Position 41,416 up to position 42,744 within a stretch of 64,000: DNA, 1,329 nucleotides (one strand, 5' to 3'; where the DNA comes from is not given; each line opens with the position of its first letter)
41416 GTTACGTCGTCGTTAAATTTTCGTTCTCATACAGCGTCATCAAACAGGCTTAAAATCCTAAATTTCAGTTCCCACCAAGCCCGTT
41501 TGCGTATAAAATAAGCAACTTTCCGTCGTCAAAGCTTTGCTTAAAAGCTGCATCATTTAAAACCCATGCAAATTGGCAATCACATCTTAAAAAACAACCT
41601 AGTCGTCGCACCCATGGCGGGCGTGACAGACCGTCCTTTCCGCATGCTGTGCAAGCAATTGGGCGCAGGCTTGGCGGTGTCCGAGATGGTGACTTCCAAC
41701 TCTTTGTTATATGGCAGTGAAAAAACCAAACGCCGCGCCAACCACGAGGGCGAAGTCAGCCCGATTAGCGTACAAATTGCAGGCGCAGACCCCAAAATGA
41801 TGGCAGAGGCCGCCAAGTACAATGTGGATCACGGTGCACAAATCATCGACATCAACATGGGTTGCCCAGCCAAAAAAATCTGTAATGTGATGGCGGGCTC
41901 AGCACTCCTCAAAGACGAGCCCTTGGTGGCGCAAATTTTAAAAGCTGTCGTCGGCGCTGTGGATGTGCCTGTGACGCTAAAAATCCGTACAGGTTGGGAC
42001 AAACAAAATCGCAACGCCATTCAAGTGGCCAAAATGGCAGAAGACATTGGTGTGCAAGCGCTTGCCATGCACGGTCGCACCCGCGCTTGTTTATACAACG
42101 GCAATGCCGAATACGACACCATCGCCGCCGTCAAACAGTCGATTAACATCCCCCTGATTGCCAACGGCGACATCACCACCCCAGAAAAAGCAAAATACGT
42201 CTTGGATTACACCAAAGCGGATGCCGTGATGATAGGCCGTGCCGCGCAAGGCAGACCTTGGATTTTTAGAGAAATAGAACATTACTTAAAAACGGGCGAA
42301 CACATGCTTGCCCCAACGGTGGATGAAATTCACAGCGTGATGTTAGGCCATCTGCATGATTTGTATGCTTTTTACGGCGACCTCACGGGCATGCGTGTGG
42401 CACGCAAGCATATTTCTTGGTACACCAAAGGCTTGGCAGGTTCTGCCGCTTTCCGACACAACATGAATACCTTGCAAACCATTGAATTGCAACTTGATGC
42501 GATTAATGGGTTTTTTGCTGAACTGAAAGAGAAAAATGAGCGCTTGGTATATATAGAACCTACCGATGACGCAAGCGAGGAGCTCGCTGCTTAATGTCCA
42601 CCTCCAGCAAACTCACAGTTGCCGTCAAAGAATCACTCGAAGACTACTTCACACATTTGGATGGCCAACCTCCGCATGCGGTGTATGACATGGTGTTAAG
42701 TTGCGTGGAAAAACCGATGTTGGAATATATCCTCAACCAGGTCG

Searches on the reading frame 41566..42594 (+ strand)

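Call 43: search_protein_families(library=pfam, proteins=[window:41566-42594:+], max_evalue=0.00001)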
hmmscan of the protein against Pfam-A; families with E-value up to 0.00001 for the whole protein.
window:41566-42594:+ (342 aa): 2 families
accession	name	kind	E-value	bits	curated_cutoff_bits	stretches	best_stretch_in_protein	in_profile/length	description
PF01207.24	Dus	-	9.7e-105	350.5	20.4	1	14-309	2-298/311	Dihydrouridine synthase (Dus)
PF00977.27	His_biosynth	-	1.5e-07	31.6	23.6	0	105-226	96-221/228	Histidine biosynthesis protein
